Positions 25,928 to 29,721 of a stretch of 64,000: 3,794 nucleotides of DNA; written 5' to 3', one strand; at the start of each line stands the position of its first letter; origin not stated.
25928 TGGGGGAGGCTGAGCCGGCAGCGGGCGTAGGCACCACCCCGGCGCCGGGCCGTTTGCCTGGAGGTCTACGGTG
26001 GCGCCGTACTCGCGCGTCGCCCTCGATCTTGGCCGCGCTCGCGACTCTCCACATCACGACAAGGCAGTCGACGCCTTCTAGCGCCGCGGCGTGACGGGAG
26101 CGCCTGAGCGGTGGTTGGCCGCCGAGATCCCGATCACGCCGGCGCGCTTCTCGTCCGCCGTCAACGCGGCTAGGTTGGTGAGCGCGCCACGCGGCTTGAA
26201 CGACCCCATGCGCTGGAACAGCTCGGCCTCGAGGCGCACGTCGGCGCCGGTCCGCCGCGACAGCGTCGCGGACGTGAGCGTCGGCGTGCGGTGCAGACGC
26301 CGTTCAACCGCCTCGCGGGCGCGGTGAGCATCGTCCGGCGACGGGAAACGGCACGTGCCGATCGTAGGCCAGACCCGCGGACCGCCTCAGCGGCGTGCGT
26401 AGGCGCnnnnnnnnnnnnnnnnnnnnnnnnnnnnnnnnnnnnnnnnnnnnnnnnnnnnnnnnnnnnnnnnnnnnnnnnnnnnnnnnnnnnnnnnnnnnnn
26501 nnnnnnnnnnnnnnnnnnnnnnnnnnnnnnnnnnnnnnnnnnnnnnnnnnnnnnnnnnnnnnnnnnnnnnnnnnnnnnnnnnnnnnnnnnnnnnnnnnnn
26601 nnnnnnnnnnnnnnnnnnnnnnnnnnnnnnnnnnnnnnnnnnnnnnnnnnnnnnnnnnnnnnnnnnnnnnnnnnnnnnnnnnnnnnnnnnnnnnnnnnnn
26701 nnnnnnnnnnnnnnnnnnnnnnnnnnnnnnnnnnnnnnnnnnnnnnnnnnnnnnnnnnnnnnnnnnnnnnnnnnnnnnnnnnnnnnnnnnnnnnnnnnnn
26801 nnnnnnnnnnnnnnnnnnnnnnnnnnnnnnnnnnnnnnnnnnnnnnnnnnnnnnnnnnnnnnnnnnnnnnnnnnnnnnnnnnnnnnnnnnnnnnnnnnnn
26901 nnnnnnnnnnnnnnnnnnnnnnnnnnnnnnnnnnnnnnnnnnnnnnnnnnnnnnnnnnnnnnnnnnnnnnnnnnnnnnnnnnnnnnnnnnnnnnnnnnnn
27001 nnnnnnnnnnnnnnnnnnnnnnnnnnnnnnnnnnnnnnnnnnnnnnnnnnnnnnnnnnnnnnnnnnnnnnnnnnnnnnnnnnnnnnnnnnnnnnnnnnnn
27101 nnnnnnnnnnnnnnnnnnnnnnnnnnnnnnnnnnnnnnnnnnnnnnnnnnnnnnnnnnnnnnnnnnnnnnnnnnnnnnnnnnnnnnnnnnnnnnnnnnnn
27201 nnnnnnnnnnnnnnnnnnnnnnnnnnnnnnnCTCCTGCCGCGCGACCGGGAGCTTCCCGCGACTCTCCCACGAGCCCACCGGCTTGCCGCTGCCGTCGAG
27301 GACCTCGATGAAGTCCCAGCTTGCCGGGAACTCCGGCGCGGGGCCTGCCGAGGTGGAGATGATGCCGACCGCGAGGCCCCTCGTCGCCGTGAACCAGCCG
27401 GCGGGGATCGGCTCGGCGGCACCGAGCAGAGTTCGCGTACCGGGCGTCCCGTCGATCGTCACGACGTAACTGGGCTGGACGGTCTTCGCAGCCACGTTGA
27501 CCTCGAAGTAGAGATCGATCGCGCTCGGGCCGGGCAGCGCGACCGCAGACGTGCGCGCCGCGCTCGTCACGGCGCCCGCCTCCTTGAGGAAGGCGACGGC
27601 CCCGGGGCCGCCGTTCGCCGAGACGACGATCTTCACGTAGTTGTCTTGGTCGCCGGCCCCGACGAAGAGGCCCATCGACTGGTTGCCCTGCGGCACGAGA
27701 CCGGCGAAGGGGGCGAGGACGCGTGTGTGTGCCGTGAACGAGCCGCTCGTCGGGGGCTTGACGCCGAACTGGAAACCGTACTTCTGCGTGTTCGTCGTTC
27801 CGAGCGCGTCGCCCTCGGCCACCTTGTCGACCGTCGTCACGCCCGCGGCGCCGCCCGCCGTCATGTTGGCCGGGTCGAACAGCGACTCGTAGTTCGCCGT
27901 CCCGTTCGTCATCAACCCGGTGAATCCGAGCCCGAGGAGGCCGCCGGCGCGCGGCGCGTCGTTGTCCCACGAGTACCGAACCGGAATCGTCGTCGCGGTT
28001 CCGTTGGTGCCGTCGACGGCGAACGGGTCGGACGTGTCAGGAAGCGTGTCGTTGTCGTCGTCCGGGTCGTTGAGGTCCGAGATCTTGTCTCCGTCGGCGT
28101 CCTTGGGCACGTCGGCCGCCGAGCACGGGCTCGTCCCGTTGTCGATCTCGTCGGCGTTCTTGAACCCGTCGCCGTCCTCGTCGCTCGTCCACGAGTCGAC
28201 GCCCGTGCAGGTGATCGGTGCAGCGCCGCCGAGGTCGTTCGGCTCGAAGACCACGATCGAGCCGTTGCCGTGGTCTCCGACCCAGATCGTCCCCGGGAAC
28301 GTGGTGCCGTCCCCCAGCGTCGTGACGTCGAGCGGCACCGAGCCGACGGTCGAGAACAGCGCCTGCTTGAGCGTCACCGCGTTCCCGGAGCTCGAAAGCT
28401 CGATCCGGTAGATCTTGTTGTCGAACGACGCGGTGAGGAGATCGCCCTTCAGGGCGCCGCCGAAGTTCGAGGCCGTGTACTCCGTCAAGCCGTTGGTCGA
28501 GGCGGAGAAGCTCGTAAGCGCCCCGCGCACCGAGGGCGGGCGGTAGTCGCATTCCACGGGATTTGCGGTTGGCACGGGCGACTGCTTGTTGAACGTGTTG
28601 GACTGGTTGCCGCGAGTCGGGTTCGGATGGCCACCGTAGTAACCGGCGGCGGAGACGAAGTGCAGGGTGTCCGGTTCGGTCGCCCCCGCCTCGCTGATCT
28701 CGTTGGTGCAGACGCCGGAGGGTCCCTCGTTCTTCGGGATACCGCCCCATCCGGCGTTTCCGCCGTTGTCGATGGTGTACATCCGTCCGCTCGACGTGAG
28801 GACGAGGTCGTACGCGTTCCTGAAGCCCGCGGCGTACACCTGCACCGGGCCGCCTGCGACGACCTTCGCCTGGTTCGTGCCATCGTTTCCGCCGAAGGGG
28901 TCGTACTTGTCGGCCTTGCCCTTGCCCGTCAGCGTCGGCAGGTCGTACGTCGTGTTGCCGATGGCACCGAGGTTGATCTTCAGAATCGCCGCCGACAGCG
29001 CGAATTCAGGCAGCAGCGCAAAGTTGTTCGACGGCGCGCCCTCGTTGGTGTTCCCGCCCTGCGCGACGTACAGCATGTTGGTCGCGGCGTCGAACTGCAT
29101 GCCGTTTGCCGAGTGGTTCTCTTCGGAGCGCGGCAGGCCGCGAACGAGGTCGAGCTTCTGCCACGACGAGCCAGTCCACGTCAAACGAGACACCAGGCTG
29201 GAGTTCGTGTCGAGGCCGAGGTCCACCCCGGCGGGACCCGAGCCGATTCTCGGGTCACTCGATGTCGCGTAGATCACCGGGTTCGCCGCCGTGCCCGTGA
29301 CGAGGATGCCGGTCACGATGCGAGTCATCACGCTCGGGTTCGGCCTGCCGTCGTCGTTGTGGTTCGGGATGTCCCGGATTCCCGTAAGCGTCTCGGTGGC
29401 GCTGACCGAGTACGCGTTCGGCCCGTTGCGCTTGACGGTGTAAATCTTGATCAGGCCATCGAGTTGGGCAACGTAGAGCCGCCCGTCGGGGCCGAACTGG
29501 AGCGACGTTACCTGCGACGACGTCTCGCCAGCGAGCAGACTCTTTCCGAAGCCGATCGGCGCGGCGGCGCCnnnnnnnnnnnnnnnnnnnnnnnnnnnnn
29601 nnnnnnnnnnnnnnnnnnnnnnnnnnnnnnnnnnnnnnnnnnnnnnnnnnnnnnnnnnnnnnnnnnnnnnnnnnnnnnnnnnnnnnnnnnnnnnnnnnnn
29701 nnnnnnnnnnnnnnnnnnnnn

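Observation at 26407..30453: A 1348-aa secreted protein combines malectin, sugar-dehydrogenase-like propeller, TSP3 calcium repeats, a lectin-like domain and a Kelch propeller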

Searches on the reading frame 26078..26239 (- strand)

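Call 28: search_protein_families(library=pfam, proteins=[window:26078-26239:-], max_evalue=0.01)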
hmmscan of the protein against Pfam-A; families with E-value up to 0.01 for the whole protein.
window:26078-26239:- (53 aa): 1 family
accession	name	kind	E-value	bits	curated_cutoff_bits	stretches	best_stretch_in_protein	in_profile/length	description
PF00291.31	PALP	-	0.0003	20.6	35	1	5-43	28-66/295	Pyridoxal-phosphate dependent enzyme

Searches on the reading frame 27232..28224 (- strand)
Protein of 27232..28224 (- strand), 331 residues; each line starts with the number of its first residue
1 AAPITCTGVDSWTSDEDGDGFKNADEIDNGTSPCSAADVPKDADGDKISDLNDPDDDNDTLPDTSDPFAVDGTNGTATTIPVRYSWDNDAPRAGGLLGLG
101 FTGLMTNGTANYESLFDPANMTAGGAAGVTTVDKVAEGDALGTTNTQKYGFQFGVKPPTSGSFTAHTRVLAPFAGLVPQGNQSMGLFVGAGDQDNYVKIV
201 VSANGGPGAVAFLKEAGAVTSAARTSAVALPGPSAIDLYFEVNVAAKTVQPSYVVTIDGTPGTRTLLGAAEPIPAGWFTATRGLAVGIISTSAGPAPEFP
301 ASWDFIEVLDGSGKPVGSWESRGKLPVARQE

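Call 12: search_protein_families(library=pfam, proteins=[window:27232-28224:-], max_evalue=10)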
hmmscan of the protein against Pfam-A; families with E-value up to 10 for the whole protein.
seq(331 aa): 0 families

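Call 74: predict_structure(alignment_id=A3)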
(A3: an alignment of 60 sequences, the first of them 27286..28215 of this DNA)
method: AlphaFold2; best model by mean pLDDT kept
length: 310 residues; sequences in the alignment: 60
mean_pLDDT: 94.3   pTM: 0.91
mean pLDDT of the five models: 94.3, 93.8, 93.7, 93.1, 93.0
residues with pLDDT >= 90: 274; 70-90: 34; 50-70: 2; < 50: 0
segments of 3 or more residues with pLDDT < 50: none
pLDDT, mean of each block of 10 residues (from residue 1): 91 97 98 97 97 97 96 96 87 94 93 93 87 87 90 96 97 93 97 96 91 93 96 98 98 97 98 94 96 94 89
secondary structure, 60 per line:
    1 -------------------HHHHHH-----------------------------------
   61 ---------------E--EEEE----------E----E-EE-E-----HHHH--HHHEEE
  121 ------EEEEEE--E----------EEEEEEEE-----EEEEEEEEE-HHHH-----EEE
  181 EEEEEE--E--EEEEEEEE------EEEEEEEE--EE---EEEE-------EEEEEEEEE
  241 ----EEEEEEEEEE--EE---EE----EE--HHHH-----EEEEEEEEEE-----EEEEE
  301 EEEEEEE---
elements in order: H20-25 E79-82 H109-112 E118-120 E127-132 E146-153 E159-167 H169-172 E178-186 E192-199 E206-213 E221-224 E232-240 E245-254 H272-275 E281-290 E296-307

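Call 76: fold_search(model_id=the predicted structure, library=pdb)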
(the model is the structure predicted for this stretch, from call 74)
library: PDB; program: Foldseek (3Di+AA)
matches with E <= 10: 1808; with E <= 0.001: 209
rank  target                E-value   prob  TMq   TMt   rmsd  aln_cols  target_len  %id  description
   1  6ife_B                2.2e-08  1.00  0.43  0.26   4.1       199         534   14  A Glycoside Hydrolase Family 43 beta-Xylosidase (released 2019-03-13)
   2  6mly_B                2.8e-08  1.00  0.48  0.21   3.9       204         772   10  Bifunctional GH43-CE Bacteroides eggerthii, BACEGG_01304 (released 2019-10-02)
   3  5zqx_C                2.9e-08  1.00  0.36  0.22   8.5       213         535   14  Crystal structure of beta-xylosidase mutant (E186Q) from Bacillus pumilus (released 2018-05-30)
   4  5zqx_A                3.9e-08  1.00  0.44  0.27   4.2       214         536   15  Crystal structure of beta-xylosidase mutant (E186Q) from Bacillus pumilus (released 2018-05-30)
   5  3c2u_B                3.9e-08  1.00  0.41  0.25   4.2       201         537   15  Structure of the two subsite D-xylosidase from Selenomonas ruminantium in complex with 1,3-bis[tris(hydroxymethyl)meth (released 2008-04-22)
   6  3c2u_A                4.8e-08  1.00  0.41  0.25   4.1       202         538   17  Structure of the two subsite D-xylosidase from Selenomonas ruminantium in complex with 1,3-bis[tris(hydroxymethyl)meth (released 2008-04-22)
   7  6ife_A                5.1e-08  1.00  0.42  0.26   4.3       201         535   14  A Glycoside Hydrolase Family 43 beta-Xylosidase (released 2019-03-13)
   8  5zqj_A                5.1e-08  1.00  0.39  0.24   5.9       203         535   14  Crystal structure of beta-xylosidase from Bacillus pumilus (released 2018-05-30)
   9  2exj_A                5.4e-08  1.00  0.36  0.22   9.5       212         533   16  Structure of the family43 beta-Xylosidase D128G mutant from geobacillus stearothermophilus in complex with xylobiose (released 2006-04-04)
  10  2exk_A                5.4e-08  1.00  0.36  0.22   9.6       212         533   16  Structure of the family43 beta-Xylosidase E187G from geobacillus stearothermophilus in complex with xylobiose (released 2006-04-04)
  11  8uws_A                6.4e-08  1.00  0.43  0.26   5.5       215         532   15  Cryo-EM structure of an Enterobacter GH43 Beta-Xylosidase: EcXyl43 (released 2024-05-15)
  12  5zqs_A                6.4e-08  1.00  0.36  0.22   8.5       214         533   14  Crystal structure of beta-xylosidase mutant (E186Q/F503Y) from Bacillus pumilus (released 2018-05-30)
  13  5joz_A                7.2e-08  1.00  0.50  0.32   4.4       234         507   18  Bacteroides ovatus Xyloglucan PUL GH43B (released 2016-08-10)
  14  3mep_A                7.2e-08  1.00  0.40  0.63   4.8       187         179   19  Crystal Structure of ECA2234 protein from Erwinia carotovora, Northeast Structural Genomics Consortium Target EwR44 (released 2010-04-14)
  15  5joz_B                7.6e-08  1.00  0.51  0.33   4.2       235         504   16  Bacteroides ovatus Xyloglucan PUL GH43B (released 2016-08-10)
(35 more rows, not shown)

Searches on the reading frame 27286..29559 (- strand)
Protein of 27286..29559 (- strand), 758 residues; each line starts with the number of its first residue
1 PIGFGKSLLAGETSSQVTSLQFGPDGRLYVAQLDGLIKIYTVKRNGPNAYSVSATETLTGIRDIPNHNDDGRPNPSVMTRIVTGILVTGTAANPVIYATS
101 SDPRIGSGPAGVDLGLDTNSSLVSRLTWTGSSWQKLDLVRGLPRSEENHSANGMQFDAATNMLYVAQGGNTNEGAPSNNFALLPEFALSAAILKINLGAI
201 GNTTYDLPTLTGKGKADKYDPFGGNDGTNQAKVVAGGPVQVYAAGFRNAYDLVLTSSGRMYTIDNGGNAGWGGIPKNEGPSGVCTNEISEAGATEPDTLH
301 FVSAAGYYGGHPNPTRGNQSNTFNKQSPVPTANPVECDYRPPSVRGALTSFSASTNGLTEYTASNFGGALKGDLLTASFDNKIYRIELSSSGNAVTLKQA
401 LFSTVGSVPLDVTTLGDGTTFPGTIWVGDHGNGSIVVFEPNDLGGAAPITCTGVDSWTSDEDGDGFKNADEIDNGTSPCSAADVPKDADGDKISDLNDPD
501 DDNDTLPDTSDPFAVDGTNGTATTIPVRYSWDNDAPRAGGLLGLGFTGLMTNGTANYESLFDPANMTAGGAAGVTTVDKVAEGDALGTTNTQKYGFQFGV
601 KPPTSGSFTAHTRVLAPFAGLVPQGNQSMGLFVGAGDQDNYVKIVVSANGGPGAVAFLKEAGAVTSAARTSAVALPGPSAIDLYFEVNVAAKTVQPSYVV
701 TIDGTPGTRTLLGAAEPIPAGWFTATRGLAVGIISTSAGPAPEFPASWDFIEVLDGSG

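Call 18: search_solved_structures(query=window:27286-29559:-, max_evalue=10)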
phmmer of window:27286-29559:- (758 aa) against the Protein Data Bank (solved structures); distinct sequences matched with E-value up to 10: 6.
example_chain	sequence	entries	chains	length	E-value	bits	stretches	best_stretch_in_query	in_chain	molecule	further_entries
6i38_A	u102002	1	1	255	0.0051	18.6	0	416-439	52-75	nv2Pizza6-AYW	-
6i3b_A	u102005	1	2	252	0.0082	17.9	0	416-438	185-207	cPizza6-AYW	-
6i37_A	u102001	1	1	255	0.0082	17.9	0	416-439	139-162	nv1Pizza6-AYW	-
6f0q_A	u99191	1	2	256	0.012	17.4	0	416-438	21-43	Pizza6-AYW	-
6flw_A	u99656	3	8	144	0.17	13.6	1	148-249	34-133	Jacalin-like lectin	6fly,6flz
5vk4_A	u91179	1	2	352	0.6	11.8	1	511-638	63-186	Phosphoribosylformylglycinamidine cyclo-ligase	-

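Call 31: search_protein_representatives(protein=window:27286-29559:-)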
Query: 758 residues. Proteins with E-value up to 0.001 (for the whole library): 2583; up to 1e-10: 2079; up to 1e-30: 1021. The best 150 are listed.
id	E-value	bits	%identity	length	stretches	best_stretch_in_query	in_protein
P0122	0.0e+00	1120.3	69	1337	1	3-754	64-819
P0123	0.0e+00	1102.0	59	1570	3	2-758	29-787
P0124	0.0e+00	1077.2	66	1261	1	2-754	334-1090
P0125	0.0e+00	1050.4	65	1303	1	2-756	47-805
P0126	0.0e+00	1046.4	66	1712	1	2-758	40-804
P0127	0.0e+00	1032.3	53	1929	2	4-755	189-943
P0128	0.0e+00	1020.7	63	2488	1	1-756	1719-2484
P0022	0.0e+00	1018.1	63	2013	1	1-754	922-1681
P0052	4.9e-294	994.2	63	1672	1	2-756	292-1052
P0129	2.4e-293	991.9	64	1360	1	2-758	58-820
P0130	4.8e-293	990.9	62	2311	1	2-757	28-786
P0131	2.1e-288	975.6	56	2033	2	2-753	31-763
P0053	1.9e-283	959.2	62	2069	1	2-754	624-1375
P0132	4.8e-282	954.5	62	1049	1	3-754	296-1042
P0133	1.2e-281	953.2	62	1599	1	2-756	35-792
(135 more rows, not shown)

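Call 37: predict_structure(alignment_id=A1)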
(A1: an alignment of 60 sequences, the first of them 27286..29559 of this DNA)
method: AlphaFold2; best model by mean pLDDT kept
length: 758 residues; sequences in the alignment: 60
mean_pLDDT: 89.4   pTM: 0.90
mean pLDDT of the five models: 89.4, 87.7, 87.0, 85.6, 85.2
residues with pLDDT >= 90: 487; 70-90: 225; 50-70: 35; < 50: 11
segments of 3 or more residues with pLDDT < 50: 107-113, 215-217
pLDDT, mean of each block of 10 residues (from residue 1): 94 93 97 94 96 97 86 81 93 96 60 65 95 95 71 91 93 82 86 96 91 55 74 92 92 94 88 90 90 90 95 95 89 95 89 92 95 95 96 96 92 95 96 94 80 93 95 95 93 94 93 93 91 70 90 90 80 81 81 92 92 88 90 94 90 89 89 88 96 97 88 95 88 90 89 83
secondary structure, 60 per line:
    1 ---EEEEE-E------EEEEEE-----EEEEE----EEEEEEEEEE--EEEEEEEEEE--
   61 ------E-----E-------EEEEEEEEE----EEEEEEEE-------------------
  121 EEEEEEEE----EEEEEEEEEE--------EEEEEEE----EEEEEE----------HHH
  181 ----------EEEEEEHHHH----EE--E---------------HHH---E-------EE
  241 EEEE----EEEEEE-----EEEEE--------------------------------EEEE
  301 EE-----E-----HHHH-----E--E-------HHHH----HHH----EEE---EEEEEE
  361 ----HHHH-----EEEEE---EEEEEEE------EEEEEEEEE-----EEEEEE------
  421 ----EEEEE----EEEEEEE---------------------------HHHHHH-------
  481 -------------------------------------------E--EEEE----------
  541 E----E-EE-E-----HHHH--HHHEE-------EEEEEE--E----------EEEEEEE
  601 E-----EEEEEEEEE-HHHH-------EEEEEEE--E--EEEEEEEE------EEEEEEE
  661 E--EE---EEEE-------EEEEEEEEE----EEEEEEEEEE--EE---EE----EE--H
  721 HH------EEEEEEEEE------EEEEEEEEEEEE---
elements in order (helices of 4 or more, strands of 3 or more residues): E4-8 E17-22 E28-32 E37-46 E49-58 E81-89 E94-101 E121-128 E133-142 E151-157 E162-167 E191-196 H197-200 E239-244 E249-254 E260-264 E297-302 H314-317 H334-337 E349-351 E355-360 H365-368 E374-378 E382-388 E395-403 E409-414 E425-429 E434-440 H468-473 E527-530 H557-560 E575-580 E594-601 E607-615 H617-620 E628-634 E640-647 E654-661 E669-672 E680-688 E693-702 E729-737 E744-755

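Call 39: fold_search(model_id=the predicted structure, library=pdb)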
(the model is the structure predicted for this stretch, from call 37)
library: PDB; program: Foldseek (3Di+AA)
matches with E <= 10: 1843; with E <= 0.001: 290
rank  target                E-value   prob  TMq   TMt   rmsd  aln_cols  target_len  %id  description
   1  3c2u_B                1.3e-12  1.00  0.22  0.29  19.2       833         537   11  Structure of the two subsite D-xylosidase from Selenomonas ruminantium in complex with 1,3-bis[tris(hydroxymethyl)meth (released 2008-04-22)
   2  2exj_A                1.5e-12  1.00  0.21  0.30  20.4       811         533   11  Structure of the family43 beta-Xylosidase D128G mutant from geobacillus stearothermophilus in complex with xylobiose (released 2006-04-04)
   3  5min_B                4.4e-12  1.00  0.35  0.55   8.4       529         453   14  Apo form of the soluble PQQ-dependent Glucose Dehydrogenase from Acinetobacter calcoaceticus (released 2017-12-20)
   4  5joz_A                4.6e-12  1.00  0.21  0.31  19.8       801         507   10  Bacteroides ovatus Xyloglucan PUL GH43B (released 2016-08-10)
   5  8uws_C                5.1e-12  1.00  0.18  0.24  19.7       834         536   11  Cryo-EM structure of an Enterobacter GH43 Beta-Xylosidase: EcXyl43 (released 2024-05-15)
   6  8re0_A                5.4e-12  1.00  0.35  0.56   8.1       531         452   14  Soluble glucose dehydrogenase from acinetobacter calcoaceticus - double mutant pH8 (released 2024-05-08)
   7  8uws_A                5.7e-12  1.00  0.21  0.30  19.7       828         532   11  Cryo-EM structure of an Enterobacter GH43 Beta-Xylosidase: EcXyl43 (released 2024-05-15)
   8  5zqx_C                6.0e-12  1.00  0.21  0.29  19.9       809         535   11  Crystal structure of beta-xylosidase mutant (E186Q) from Bacillus pumilus (released 2018-05-30)
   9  8uws_D                6.7e-12  1.00  0.22  0.30  19.4       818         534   12  Cryo-EM structure of an Enterobacter GH43 Beta-Xylosidase: EcXyl43 (released 2024-05-15)
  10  8uws_B                8.4e-12  1.00  0.22  0.30  19.2       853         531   10  Cryo-EM structure of an Enterobacter GH43 Beta-Xylosidase: EcXyl43 (released 2024-05-15)
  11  5joz_B                8.8e-12  1.00  0.22  0.32  19.5       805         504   10  Bacteroides ovatus Xyloglucan PUL GH43B (released 2016-08-10)
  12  2exi_A                9.3e-12  1.00  0.22  0.30  20.8       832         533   11  Structure of the family43 beta-Xylosidase D15G mutant from geobacillus stearothermophilus (released 2006-04-04)
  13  3a9g_A                9.8e-12  1.00  0.33  0.67   7.3       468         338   14  Crystal Structure of PQQ-dependent sugar dehydrogenase apo-form (released 2010-09-08)
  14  1c9u_B                1.4e-11  1.00  0.35  0.56   8.3       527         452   14  CRYSTAL STRUCTURE OF THE SOLUBLE QUINOPROTEIN GLUCOSE DEHYDROGENASE IN COMPLEX WITH PQQ (released 2000-02-04)
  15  1cq1_B                1.7e-11  1.00  0.35  0.57   8.2       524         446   14  Soluble Quinoprotein Glucose Dehydrogenase from Acinetobacter Calcoaceticus in Complex with PQQH2 and Glucose (released 2000-02-04)
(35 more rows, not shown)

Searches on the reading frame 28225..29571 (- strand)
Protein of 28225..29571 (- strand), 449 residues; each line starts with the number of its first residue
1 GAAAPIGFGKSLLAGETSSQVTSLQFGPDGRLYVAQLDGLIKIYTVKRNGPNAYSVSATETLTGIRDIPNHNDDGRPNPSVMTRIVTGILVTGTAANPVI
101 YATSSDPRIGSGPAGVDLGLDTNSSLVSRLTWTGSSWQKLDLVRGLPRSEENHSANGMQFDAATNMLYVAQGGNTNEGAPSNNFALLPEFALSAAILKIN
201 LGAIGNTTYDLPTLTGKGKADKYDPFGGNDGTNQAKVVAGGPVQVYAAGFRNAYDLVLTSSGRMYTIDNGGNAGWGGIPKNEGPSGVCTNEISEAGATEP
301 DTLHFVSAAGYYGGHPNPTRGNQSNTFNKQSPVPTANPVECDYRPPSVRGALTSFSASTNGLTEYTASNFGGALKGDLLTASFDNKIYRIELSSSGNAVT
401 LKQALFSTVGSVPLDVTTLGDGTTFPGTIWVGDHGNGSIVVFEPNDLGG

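Call 12: search_protein_families(library=pfam, proteins=[window:28225-29571:-], max_evalue=10)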
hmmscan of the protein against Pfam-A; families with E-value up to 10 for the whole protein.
seq(449 aa): 6 families
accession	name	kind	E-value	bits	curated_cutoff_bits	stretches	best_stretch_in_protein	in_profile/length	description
PF00400.38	WD40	-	0.0071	17.3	27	1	14-44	8-38/39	WD domain, G-beta repeat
PF01436.27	NHL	-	0.027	14.9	20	1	427-442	13-28/28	NHL repeat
PF24814.1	WD40_Prp19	-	0.037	13.5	320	1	16-50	133-168/281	Prp19 WD40 domain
PF23500.1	DUF7133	-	0.052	13.3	27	0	14-38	128-152/385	Domain of unknown function (DUF7133)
PF12894.13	ANAPC4_WD40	-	0.087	13.5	22.9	1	16-48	36-69/91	Anaphase-promoting complex subunit 4 WD40 domain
PF20067.5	SSL_N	-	0.11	12.8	18.9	1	25-41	27-43/46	Strictosidine synthase-like, N-terminal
